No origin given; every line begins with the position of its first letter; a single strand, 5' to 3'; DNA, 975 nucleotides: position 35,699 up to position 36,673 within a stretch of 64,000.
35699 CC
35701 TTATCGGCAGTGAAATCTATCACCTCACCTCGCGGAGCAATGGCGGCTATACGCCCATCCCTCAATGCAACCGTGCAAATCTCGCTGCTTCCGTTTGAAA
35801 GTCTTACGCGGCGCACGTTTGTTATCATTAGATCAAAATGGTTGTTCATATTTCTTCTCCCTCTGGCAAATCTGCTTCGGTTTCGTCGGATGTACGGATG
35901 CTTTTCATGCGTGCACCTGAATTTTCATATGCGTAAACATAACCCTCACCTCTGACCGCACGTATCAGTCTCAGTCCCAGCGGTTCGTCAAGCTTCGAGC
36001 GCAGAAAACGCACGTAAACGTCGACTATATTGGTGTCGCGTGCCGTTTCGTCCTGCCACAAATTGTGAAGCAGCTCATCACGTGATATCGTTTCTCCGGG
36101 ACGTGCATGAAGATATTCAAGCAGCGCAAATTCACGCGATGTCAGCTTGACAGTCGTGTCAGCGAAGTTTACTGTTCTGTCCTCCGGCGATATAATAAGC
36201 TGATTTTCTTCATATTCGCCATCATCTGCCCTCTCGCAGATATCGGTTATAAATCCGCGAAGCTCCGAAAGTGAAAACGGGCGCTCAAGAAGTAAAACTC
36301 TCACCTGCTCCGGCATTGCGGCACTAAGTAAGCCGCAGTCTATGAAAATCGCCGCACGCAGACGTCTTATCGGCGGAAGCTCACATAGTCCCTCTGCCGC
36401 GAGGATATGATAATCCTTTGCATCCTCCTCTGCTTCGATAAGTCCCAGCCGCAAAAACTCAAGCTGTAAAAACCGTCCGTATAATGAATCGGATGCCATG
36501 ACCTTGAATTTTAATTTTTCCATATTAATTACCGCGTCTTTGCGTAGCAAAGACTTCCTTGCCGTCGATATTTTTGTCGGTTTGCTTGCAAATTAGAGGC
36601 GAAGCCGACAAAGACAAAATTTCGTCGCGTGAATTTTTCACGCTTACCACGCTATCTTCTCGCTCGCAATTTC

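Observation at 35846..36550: OmpR-type winged-helix protein with a degenerate, shortened receiver is translationally coupled to pyrC at the head of pyrC-pyrF-pyrK-pyrD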

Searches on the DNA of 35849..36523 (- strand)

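Call 19: search_rna_families(sources=[L001, L002, L081, L082, L083, L085, L087], threshold=gathering)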
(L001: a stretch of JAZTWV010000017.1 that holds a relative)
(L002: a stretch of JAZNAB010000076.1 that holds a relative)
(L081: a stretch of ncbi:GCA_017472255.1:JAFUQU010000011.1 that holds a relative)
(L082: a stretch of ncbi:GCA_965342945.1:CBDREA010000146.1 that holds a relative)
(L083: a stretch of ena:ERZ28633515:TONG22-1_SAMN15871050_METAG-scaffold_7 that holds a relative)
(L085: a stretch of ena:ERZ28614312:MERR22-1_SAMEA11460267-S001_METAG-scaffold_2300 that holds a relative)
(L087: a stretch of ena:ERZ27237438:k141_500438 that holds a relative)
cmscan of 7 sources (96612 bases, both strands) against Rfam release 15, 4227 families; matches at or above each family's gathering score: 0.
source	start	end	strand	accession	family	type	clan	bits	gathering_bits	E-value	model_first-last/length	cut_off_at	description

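Call 75: search_rna_families(source=L083, start=9900, end=11500, threshold=evalue, max_evalue=1)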
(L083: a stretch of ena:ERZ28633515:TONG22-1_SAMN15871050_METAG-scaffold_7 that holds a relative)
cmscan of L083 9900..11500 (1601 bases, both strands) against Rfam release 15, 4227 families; matches with E-value up to 1: 0.
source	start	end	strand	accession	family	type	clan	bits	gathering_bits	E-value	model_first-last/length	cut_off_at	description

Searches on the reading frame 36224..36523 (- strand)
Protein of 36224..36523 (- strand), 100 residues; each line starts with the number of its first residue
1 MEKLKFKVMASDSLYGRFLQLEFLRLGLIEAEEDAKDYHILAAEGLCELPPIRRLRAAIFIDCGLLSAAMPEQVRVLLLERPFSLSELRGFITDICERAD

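Call 27: find_related_loci(query=A3, collection=metagenome_contigs, flank=7000)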
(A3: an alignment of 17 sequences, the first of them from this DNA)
Query A3 (95 aa) in metagenome_contigs; peptide patterns used: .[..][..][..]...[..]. (x = any residue, [..] = any of these).
96 stretches matched a pattern; 4 encode a relative of the query (tblastn E <= 1e-3); 4 distinct loci.
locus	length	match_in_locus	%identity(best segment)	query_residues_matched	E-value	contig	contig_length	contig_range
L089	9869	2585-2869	67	1-95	2e-42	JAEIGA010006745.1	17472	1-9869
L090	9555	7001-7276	54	4-95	2e-30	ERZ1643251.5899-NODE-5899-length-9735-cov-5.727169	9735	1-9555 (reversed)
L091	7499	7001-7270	50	4-93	5e-28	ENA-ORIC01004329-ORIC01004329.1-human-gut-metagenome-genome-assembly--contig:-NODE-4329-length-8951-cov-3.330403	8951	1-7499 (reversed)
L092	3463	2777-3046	49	4-93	7e-28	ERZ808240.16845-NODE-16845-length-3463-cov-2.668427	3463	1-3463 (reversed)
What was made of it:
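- Tried and rejected: The metagenome scan with the N-domain alignment gave only 4 loci (call 27).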

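Call 46: find_homologous_proteins(query=window:36224-36523:-, max_evalue=0.01)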
Query window:36224-36523:-: 4 candidates shared short words with the query, none scored E <= 0.01.
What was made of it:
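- Tried and rejected: Word-index protein search with the N-domain alone (call 46) returned nothing, so a search was spent without result.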

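Call 62: predict_structure(alignment_id=A3)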
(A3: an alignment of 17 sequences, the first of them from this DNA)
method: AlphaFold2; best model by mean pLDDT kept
length: 95 residues; sequences in the alignment: 17
mean_pLDDT: 90.6   pTM: 0.82
mean pLDDT of the five models: 90.6, 89.8, 89.7, 88.6, 64.9
residues with pLDDT >= 90: 63; 70-90: 31; 50-70: 1; < 50: 0
segments of 3 or more residues with pLDDT < 50: none
pLDDT, mean of each block of 10 residues (from residue 1): 87 93 96 89 88 89 86 93 93 93
secondary structure, 60 per line:
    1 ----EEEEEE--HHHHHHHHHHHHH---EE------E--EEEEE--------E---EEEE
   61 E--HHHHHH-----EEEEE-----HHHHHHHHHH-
elements in order: E5-10 H13-25 E40-44 E57-61 H64-69 E75-79 H85-94
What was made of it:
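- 36239..36523 (-): Minimised pseudo-receiver domain, residues 1-95: b1 5-10, a1 13-25, short b2, b3 40-44, b4 57-61, a4 64-69, b5 75-79, a5 85-. Helices a2 and a3 are absent. It has no acidic pair and no acceptor Asp, and Arg replaces the pocket Lys. The family-specific invariant motif is D62-C63-G64. AlphaFold pLDDT 90.6 (call 62).
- A confident compact fold is predicted (call 62).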

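Call 65: fold_search(model_id=the predicted structure, library=pdb)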
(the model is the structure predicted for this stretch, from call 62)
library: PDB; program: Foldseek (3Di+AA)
matches with E <= 10: 705; with E <= 0.001: 0
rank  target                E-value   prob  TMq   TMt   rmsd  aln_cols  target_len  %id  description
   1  2n9u_MODEL_1_A        7.6e-02  0.98  0.64  0.49   4.8       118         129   15  Solution NMR structure of Erythrobacter litoralis PhyR response regulator REC domain (released 2016-09-07)
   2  2rdm_C                1.1e-01  0.95  0.63  0.51   4.3       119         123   13  Crystal structure of response regulator receiver protein from Sinorhizobium medicae WSM419 (released 2007-10-09)
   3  7cfw                  1.2e-01  0.95  0.60  0.48   4.8       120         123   12  Crystal structure of the receiver domain of sensor histidine kinase PA1611 (PA1611REC) from Pseudomonas aeruginosa PAO1  (released 2020-11-04)
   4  6c40_B                1.3e-01  0.96  0.63  0.52   4.5       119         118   10  CheY41PyTyrD54K from Thermotoga maritima (released 2018-10-17)
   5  8phn                  1.3e-01  0.95  0.64  0.51   5.6       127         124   10  Receiver domain from hybrid Histidine Kinase 3 from Chaetomium thermophilum (released 2024-07-03)
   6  6is1_E                1.5e-01  0.96  0.65  0.54   4.1       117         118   17  Crystal Structure of Staphylococcus aureus response regulator ArlR receiver domain in complex with BeF3 and Mg (released 2019-10-30)
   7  2rdm_A                1.5e-01  0.96  0.66  0.53   3.9       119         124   12  Crystal structure of response regulator receiver protein from Sinorhizobium medicae WSM419 (released 2007-10-09)
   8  3grc_B                1.5e-01  0.93  0.60  0.48   4.7       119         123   13  Crystal structure of a sensor protein from Polaromonas sp. JS666 (released 2009-04-14)
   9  4l4u                  1.6e-01  0.96  0.65  0.19   4.4       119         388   13  Crystal structure of construct containing A. aeolicus NtrC1 receiver, central and DNA binding domains (released 2013-08-28)
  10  3hdv_C                1.6e-01  0.93  0.64  0.53   4.3       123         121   13  Crystal structure of response regulator receiver protein from Pseudomonas putida (released 2009-05-26)
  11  1zes_B                1.7e-01  0.93  0.61  0.51   4.7       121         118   12  BeF3- activated PhoB receiver domain (released 2005-09-20)
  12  1qo0_E                1.7e-01  0.89  0.60  0.33   5.0       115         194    9  Amide receptor of the amidase operon of Pseudomonas aeruginosa (AmiC) complexed with the negative regulator AmiR. (released 1999-12-23)
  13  3dge_C                1.8e-01  0.91  0.62  0.50   4.6       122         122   11  Structure of a histidine kinase-response regulator complex reveals insights into Two-component signaling and a novel c (released 2009-07-07)
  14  6is1_B                2.1e-01  0.96  0.67  0.55   4.1       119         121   15  Crystal Structure of Staphylococcus aureus response regulator ArlR receiver domain in complex with BeF3 and Mg (released 2019-10-30)
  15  3lte_A                2.1e-01  0.92  0.64  0.54   4.1       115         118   15  CRYSTAL STRUCTURE OF RESPONSE REGULATOR (SIGNAL RECEIVER DOMAIN) FROM Bermanella marisrubri (released 2010-03-31)
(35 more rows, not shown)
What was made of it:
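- On Canonical receiver domain (Pfam PF00072 Response_reg): Top Foldseek hits are nearly all receivers at TMq 0.60-0.69, but with E 0.08-0.4 (call 65).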

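Call 67: search_protein_families(library=pfam, alignment_id=A3, max_evalue=10)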
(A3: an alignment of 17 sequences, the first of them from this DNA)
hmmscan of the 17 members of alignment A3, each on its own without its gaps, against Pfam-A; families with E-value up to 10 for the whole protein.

A. member 1, seq(95 aa): 0 families

B. families by the number of members that match (of 17 scanned): 0 families
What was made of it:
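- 36239..36523 (-): Pfam finds nothing at E<=10 (call 67).
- No receiver profile match exists at all (call 67).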
